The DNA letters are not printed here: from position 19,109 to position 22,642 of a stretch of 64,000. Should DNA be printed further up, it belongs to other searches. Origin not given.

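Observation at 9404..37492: Two tandem giant lipoprotein genes (about 6070 and 3277 aa) occupy 28 kb directly upstream of rpoBC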

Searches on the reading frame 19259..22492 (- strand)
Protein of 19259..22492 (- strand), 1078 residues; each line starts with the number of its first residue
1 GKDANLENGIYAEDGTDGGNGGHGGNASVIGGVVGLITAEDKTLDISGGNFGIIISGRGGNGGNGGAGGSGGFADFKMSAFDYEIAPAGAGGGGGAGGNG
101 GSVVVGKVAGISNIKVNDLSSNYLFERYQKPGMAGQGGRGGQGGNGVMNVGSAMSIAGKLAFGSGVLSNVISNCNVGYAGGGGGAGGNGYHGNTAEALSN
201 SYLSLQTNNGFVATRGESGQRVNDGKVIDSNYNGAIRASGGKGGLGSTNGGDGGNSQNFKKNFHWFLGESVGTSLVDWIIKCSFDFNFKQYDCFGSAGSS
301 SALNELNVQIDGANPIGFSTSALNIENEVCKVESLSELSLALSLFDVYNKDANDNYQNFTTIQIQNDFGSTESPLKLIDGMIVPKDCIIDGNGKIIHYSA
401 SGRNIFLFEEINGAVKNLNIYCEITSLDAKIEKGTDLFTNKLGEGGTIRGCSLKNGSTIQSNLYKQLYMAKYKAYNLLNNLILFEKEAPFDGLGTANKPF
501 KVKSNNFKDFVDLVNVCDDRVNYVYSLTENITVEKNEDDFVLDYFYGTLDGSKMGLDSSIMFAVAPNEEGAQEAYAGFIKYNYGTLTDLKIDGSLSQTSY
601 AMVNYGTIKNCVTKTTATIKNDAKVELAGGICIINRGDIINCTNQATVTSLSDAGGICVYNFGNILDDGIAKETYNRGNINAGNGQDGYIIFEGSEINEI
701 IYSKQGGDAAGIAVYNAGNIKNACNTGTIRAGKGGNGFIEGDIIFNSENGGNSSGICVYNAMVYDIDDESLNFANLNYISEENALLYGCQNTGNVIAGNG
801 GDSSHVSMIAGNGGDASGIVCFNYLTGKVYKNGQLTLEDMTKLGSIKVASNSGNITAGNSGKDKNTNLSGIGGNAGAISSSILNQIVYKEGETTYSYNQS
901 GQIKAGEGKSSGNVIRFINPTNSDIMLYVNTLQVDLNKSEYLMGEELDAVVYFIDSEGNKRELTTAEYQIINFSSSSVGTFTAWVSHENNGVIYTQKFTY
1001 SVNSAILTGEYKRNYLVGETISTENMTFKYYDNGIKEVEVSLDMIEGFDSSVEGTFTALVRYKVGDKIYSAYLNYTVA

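Call 25: search_protein_families(library=pfam, proteins=[window:19259-22492:-], max_evalue=10)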
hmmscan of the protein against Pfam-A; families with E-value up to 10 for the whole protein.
window:19259-22492:- (1078 aa): 1 family
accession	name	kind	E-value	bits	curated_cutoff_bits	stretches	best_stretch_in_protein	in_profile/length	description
PF07523.18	Big_3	-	0.0013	19.4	21.2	2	1011-1063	4-58/68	Bacterial Ig-like domain (group 3)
